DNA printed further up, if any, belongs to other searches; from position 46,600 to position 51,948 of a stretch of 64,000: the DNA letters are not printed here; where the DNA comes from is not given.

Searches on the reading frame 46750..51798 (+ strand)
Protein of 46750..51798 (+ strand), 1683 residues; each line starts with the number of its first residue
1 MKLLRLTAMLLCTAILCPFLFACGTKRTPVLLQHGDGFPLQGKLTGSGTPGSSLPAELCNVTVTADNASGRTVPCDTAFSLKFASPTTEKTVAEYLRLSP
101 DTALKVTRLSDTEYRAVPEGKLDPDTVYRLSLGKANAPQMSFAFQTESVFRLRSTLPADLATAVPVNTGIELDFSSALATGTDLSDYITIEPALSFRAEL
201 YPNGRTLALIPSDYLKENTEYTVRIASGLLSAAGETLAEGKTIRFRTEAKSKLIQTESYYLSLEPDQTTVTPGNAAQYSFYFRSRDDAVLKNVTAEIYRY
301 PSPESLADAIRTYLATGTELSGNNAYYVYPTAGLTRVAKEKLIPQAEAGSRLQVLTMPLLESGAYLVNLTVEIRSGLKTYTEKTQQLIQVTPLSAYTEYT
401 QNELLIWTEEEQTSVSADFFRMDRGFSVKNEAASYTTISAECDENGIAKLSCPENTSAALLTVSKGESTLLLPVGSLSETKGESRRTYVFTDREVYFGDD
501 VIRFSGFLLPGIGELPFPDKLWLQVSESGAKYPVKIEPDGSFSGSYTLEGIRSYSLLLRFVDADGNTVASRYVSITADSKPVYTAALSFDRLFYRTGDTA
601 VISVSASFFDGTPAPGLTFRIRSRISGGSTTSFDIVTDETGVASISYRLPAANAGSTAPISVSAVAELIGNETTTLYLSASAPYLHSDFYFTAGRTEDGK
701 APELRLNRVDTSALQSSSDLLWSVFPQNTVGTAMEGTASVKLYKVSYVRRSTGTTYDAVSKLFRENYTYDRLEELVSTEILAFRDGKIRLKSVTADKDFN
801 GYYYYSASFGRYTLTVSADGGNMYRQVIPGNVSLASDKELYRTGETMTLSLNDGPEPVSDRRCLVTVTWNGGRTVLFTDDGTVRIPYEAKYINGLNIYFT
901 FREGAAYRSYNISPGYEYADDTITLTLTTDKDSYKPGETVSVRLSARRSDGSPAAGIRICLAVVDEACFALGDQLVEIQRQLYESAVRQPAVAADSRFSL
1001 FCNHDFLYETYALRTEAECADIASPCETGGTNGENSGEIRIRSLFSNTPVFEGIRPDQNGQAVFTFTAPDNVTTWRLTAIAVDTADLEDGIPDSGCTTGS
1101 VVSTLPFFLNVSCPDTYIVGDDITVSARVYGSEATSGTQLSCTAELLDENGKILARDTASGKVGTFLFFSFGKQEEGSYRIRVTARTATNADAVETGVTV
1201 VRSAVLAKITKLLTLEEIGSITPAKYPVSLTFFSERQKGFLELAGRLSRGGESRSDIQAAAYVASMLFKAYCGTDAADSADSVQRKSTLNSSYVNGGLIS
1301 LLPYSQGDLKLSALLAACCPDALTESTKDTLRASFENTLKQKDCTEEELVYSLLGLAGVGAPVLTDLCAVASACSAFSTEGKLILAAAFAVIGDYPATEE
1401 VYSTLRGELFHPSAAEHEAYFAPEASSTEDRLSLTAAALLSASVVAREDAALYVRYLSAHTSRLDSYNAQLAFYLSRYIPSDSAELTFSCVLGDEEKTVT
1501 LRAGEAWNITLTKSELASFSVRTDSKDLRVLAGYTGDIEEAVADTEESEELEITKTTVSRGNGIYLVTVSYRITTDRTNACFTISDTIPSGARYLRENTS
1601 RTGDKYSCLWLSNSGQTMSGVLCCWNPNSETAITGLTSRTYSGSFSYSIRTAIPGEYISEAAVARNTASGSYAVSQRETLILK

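Call 3: search_protein_families(library=pfam, proteins=[window:46750-51798:+], max_evalue=1)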
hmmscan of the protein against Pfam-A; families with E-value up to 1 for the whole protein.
window:46750-51798:+ (1683 aa): 9 families
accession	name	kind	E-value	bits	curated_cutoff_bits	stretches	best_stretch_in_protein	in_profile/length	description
PF13205.12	Big_5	-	1.3e-15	58.5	23.6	1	151-247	6-105/105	Bacterial Ig-like domain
PF01835.25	MG2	-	5.8e-14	52.7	32.8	2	927-965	4-42/96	MG2 domain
PF00207.28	A2M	-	3.8e-09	36.7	21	1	1056-1132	10-81/92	Alpha-2-macroglobulin family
PF07703.20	A2M_BRD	-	6.1e-08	33.5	22.7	1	833-971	2-140/140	Alpha-2-macroglobulin bait region domain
PF17789.7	MG4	-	8.9e-08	32.7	24.7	1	593-666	9-77/95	Macroglobulin domain MG4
PF23623.1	GBD_IRG7_N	-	0.023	15.3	27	1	1112-1191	10-86/95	IRG7 N-terminal galactose binding domain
PF17972.7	bMG5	-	0.027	15.3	26.5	0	923-959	3-39/127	Bacterial Alpha-2-macroglobulin MG5 domain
PF17973.7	bMG10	-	0.031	14.9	26.2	1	1557-1664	23-124/131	Bacterial Alpha-2-macroglobulin MG10 domain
PF02752.27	Arrestin_C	-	0.032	15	27.7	1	920-961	2-43/137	Arrestin (or S-antigen), C-terminal domain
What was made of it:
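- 46750..51801 (+): downstream alpha-2-macroglobulin-like lipoprotein (1683 aa); a conserved neighbour with no demonstrated link. Pfam Big_5, MG2, A2M, A2M_BRD and MG4 (call 3).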

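Call 4: search_protein_families(library=ncbifam, proteins=[window:46750-51798:+], max_evalue=1)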
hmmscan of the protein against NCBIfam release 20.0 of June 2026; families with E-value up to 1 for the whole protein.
window:46750-51798:+ (1683 aa): 2 families
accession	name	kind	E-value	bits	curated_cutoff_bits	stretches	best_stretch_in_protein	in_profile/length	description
NF052487.1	EndoDexBT3087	equivalog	0.0067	14.8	730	1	916-948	33-65/589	endo-dextranase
TIGR03769.1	P_ac_wall_RPT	domain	0.34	11.5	30.9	0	1176-1204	12-40/41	TIGR03769 domain-containing protein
